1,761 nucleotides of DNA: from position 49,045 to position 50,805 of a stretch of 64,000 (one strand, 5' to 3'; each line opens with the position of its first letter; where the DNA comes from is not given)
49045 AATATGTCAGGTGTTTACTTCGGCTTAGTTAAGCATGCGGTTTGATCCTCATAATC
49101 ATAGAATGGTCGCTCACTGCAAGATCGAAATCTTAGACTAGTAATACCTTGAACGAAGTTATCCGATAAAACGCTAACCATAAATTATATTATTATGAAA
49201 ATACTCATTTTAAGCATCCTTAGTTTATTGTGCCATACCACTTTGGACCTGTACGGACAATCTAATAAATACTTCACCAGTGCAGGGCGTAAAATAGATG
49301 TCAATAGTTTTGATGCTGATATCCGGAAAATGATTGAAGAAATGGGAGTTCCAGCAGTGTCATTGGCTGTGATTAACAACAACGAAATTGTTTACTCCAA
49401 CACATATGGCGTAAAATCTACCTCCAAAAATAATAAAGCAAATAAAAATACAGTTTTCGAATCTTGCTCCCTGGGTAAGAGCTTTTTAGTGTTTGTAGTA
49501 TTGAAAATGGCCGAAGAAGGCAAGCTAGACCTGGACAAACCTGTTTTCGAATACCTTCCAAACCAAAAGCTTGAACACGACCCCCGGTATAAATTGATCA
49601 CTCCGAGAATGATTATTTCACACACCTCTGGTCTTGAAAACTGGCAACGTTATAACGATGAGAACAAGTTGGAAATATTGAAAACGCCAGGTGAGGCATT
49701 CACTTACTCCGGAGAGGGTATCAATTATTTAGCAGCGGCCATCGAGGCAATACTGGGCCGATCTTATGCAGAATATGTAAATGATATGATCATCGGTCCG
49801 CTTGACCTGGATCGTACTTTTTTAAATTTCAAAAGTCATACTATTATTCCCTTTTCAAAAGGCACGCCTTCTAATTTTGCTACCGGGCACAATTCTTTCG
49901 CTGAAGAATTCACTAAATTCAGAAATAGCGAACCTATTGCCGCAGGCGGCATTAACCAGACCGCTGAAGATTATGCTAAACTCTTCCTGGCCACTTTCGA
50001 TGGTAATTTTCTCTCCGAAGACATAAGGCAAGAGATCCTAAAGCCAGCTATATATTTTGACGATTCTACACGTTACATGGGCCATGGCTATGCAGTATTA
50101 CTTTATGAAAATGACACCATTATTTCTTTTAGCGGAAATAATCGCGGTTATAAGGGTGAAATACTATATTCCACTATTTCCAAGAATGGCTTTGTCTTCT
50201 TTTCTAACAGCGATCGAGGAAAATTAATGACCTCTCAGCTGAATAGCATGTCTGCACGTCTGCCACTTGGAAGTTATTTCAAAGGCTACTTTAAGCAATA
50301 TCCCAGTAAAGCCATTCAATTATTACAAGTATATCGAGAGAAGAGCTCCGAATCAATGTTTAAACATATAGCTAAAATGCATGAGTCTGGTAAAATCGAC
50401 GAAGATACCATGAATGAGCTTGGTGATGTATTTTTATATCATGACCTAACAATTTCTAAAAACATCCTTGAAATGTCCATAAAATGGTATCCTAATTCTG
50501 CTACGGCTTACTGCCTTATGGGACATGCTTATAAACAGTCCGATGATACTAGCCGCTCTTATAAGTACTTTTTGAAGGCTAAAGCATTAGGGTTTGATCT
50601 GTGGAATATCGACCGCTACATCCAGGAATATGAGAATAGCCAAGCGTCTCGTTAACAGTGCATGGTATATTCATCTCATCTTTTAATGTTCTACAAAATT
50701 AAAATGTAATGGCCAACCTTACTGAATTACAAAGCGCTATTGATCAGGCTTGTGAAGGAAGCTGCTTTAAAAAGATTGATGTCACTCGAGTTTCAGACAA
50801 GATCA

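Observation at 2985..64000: Orphan >61 kb co-directional lipopeptide NRPS cluster with at least 10 modules and an unusually dense set of atypical features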

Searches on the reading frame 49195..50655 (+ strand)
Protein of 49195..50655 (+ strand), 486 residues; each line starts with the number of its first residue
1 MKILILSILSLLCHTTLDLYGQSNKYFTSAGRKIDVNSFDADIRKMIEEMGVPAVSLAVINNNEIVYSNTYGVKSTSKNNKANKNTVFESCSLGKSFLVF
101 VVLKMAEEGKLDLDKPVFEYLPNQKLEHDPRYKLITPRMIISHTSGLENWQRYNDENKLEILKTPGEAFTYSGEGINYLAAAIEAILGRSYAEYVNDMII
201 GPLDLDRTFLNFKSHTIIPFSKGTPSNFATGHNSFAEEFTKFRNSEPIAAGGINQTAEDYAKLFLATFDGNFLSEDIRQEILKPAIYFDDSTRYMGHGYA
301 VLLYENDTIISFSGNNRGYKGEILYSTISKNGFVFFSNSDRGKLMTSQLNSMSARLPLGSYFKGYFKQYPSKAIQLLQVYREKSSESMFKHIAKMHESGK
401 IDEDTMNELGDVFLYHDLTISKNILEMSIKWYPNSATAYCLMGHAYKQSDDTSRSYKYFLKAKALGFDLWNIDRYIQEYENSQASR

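Call 6: search_protein_families(library=pfam, proteins=[window:49195-50655:+], max_evalue=0.00001)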
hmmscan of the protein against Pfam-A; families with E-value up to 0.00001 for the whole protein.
window:49195-50655:+ (486 aa): 1 family
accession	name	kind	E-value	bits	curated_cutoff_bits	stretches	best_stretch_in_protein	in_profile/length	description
PF00144.29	Beta-lactamase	-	1.7e-44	152.8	27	1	39-342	1-313/329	Beta-lactamase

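Call 30: search_solved_structures(query=window:49195-50655:+, max_evalue=0.00001)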
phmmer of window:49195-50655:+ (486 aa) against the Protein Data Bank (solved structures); distinct sequences matched with E-value up to 0.00001: 37.
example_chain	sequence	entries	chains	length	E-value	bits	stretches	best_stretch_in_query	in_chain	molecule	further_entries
4y7p_A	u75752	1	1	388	9.2e-21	77.7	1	31-283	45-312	Alkaline D-peptidase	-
9sn1_A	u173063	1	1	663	2.2e-20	76.5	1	41-299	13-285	Beta-lactamase family protein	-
9s7k_A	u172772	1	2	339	3.1e-17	66.1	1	49-320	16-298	D-alanyl-D-alanine carboxypeptidase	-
2qmi_A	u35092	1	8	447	4.3e-17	65.7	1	35-148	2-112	Pbp related beta-lactamase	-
7spn_A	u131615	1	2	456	4.6e-17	65.6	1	45-358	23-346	IS11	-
4gdn_A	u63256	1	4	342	4.3e-16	62.4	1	40-210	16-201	Protein flp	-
7v21_A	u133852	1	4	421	6.8e-14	55.1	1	43-206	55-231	Serine beta-lactamase-like protein LACTB, mitochondrial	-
7ulw_A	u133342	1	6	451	9e-13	51.4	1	43-153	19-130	Serine beta-lactamase-like protein LACTB, mitochondrial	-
7v1y_A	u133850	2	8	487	1.1e-12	51.1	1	43-153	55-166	Serine beta-lactamase-like protein LACTB, mitochondrial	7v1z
1sde_A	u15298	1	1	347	2.3e-12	50.1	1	50-150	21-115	D-alanyl-D-alanine carboxypeptidase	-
1cef_A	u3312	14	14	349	2.3e-12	50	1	50-150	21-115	D-ALANYL-D-ALANINE CARBOXYPEPTIDASE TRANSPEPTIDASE | D-ALANYL-D-ALANINE CARBOXYPEPTIDASE | D-alanyl-D-alanine carboxypeptidase precursor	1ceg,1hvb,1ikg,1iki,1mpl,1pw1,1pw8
3o3v_A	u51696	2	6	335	1.5e-11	47.4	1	43-211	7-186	beta-lactamase | ClbP peptidase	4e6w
4e6x_A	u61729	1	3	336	1.5e-11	47.4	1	43-211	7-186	ClbP peptidase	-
7mdc_A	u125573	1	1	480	3.4e-11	46.2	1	43-211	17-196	Beta-lactamase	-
7ul6_A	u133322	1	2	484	3.5e-11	46.2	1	43-211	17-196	Beta-lactamase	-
6ksu_A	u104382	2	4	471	2.7e-07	33.3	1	43-232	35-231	Alpha/beta hydrolase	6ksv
8fek_A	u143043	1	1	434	7.4e-06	28.6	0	70-128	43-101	PBP cyclase Ulm16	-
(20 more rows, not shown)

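Call 35: search_protein_families(library=ncbifam, proteins=[window:49195-50655:+], max_evalue=0.00001)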
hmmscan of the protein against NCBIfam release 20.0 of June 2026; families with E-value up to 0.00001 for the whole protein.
window:49195-50655:+ (486 aa): 18 families
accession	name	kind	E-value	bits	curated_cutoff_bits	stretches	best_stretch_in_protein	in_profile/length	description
NF033085.1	bla_class_C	equivalog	2.7e-15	56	415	1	39-279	8-246/356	class C beta-lactamase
NF007943.0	PRK10662.1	equivalog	3.2e-13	49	266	1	7-211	8-225/380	D-alanyl-D-alanine-carboxypeptidase/endopeptidase AmpH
NF052559.1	MthAcHydAcmB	equivalog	2.3e-12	46.4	550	1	47-208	19-211/391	methyl acetate hydrolase AcmB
NF033698.1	blaCSA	exception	2.9e-10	39.6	884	1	35-148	22-131/375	CSA family class C beta-lactamase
NF002968.0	PRK03642.1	equivalog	5.9e-10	38.5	385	1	36-211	40-243/432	penicillin binding protein PBP4B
NF033700.1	blaCMA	exception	1.7e-09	37.2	887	1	35-147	22-130/375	CMA family class C beta-lactamase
NF050810.1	blaCHC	exception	1.9e-09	36.9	780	1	37-224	29-221/387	CHC family extended-spectrum class C beta-lactamase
NF041663.1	ampC_Sliq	exception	4.9e-09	35.6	860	1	29-217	18-211/378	cephalosporin-hydrolyzing class C beta-lactamase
NF033569.1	blaLHK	exception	7.7e-09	34.9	850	1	38-212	40-220/390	LHK family class C beta-lactamase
NF033406.1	blaMCA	exception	1.6e-08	33.9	750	1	43-147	44-144/390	MCA family class C beta-lactamase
NF000397.2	blaACC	exception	1.9e-08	33.7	850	1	38-217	33-217/385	ACC family cephalosporin-hydrolyzing class C beta-lactamase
NF033575.1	blaRHO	exception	2.5e-08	33.3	825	1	41-214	34-211/380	RHO family class C beta-lactamase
NF000423.2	blaSRT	exception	3.9e-08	32.9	860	1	37-149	26-134/378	SRT/SST family class C beta-lactamase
NF009622.0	PRK13128.1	equivalog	1e-07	30.8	443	1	33-210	3-192/518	D-aminopeptidase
NF033159.0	blaPAC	exception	7.5e-07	28.3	850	1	32-207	24-204/380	PAC family class C beta-lactamase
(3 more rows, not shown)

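Call 65: find_homologous_proteins(query=window:49195-50655:+, max_evalue=1e-30)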
Query window:49195-50655:+ (486 aa): 604 proteins with E <= 1e-30 among 6916 candidates; the best 120 are listed.
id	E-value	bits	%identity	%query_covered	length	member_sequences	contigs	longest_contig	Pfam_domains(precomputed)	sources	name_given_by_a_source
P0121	0.0e+0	1096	100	100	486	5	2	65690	PF00144.30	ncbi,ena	-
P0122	1.6e-144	501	47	98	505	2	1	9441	PF00144.30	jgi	jgi:CubicO group peptidase (beta-lactamase class C family)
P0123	4.7e-141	489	47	97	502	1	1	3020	PF00144.30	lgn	-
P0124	4.1e-140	486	47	97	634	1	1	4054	PF18099.8,PF03422.22,PF00144.30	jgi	jgi:CubicO group peptidase (beta-lactamase class C family)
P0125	6.6e-138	479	49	95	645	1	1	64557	PF13354.13,PF18099.8,PF03422.22,PF00144.30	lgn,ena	-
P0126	1.2e-136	475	46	98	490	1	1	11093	PF00144.30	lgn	-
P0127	1.3e-134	468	46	97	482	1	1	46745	PF00144.30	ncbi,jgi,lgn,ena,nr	ncbi:MAG TPA: serine hydrolase domain-containing protein [Chitinophagaceae bacterium]|nr:serine hydr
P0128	2.4e-132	460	44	99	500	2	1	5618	PF00144.30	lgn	-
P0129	4.8e-132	460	45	98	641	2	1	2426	PF18099.8,PF03422.22,PF00144.30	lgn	-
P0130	7.3e-131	456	45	98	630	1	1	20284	PF18099.8,PF03422.22,PF00144.30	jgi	jgi:CubicO group peptidase (beta-lactamase class C family)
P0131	1.4e-129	451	44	96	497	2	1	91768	PF13354.13,PF00144.30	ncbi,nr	ncbi:MAG TPA: serine hydrolase [Puia sp.]|nr:serine hydrolase [Puia sp.]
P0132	1.5e-129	451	44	99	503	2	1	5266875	PF13354.13,PF00144.30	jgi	jgi:CubicO group peptidase (beta-lactamase class C family)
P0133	1.9e-129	451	44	99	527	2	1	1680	PF00144.30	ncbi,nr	ncbi:MAG TPA: serine hydrolase domain-containing protein, partial [Chitinophagaceae bacterium]|nr:se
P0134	7.8e-129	449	44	99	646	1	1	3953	PF18099.8,PF03422.22,PF13181.13,PF00144.30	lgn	-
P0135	5.7e-128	446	42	99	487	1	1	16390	PF00144.30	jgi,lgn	jgi:CubicO group peptidase (beta-lactamase class C family)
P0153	1.4e-120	422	42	97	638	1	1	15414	PF13354.13,PF18099.8,PF03422.22,PF00144.30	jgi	jgi:CubicO group peptidase (beta-lactamase class C family)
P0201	1.7e-111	392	40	96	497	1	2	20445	PF00144.30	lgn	-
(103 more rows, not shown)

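Call 77: find_encoding_contigs(protein=P0153, flank=10000, max_places=1)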
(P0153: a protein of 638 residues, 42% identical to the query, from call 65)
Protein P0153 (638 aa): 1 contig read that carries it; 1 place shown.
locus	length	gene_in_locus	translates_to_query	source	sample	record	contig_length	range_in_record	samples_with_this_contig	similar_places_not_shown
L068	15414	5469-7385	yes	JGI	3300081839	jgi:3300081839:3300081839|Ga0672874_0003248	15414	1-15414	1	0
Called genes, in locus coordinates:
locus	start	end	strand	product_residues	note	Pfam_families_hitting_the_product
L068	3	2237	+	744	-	?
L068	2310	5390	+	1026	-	PF00144:Beta-lactamase, PF00664:ABC_membrane (weak), PF00005:ABC_tran, PF02463:SMC_N (faint)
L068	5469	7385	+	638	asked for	PF00144:Beta-lactamase, PF13354:Beta-lactamase2 (faint), PF03422:CBM_6, PF18099:CBM_35_2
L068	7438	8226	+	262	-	PF01177:Asp_Glu_race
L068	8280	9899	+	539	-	PF18563:TubC_N (weak), PF00668:Condensation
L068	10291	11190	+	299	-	PF00535:Glycos_transf_2, PF10111:Glyco_tranf_2_2, PF13641:Glyco_tranf_2_3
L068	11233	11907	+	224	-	PF22624:AASDHPPT_N, PF01648:ACPS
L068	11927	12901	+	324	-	PF00535:Glycos_transf_2, PF10111:Glyco_tranf_2_2, PF13641:Glyco_tranf_2_3 (faint)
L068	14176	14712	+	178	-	PF02357:NusG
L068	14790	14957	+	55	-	-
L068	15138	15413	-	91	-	?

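Call 78: find_encoding_contigs(protein=P0201, flank=10000, max_places=1)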
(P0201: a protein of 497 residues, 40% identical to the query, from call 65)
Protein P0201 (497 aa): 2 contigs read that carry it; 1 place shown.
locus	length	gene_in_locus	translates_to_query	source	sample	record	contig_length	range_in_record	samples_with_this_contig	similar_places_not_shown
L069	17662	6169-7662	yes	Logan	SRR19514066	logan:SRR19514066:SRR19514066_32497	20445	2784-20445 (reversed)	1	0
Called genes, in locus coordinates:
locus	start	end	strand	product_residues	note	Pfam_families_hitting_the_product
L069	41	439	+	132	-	PF05168:HEPN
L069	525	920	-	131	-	-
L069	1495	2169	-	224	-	PF00072:Response_reg, PF00196:GerE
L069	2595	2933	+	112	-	PF02357:NusG (weak)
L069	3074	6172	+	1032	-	PF00144:Beta-lactamase, PF00664:ABC_membrane, PF00005:ABC_tran, PF02463:SMC_N (weak)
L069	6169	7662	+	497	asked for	PF00144:Beta-lactamase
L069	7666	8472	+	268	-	PF01177:Asp_Glu_race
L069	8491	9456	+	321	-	PF13621:Cupin_8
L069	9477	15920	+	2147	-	PF00501:AMP-binding, PF00550:PP-binding, PF00668:Condensation, PF00501:AMP-binding, PF13193:AMP-binding_C, PF00550:PP-binding, PF00668:Condensation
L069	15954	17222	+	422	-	PF05175:MTS (weak), PF13847:Methyltransf_31, PF08241:Methyltransf_11, PF08242:Methyltransf_12, PF13489:Methyltransf_23, PF13649:Methyltransf_25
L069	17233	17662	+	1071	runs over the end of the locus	?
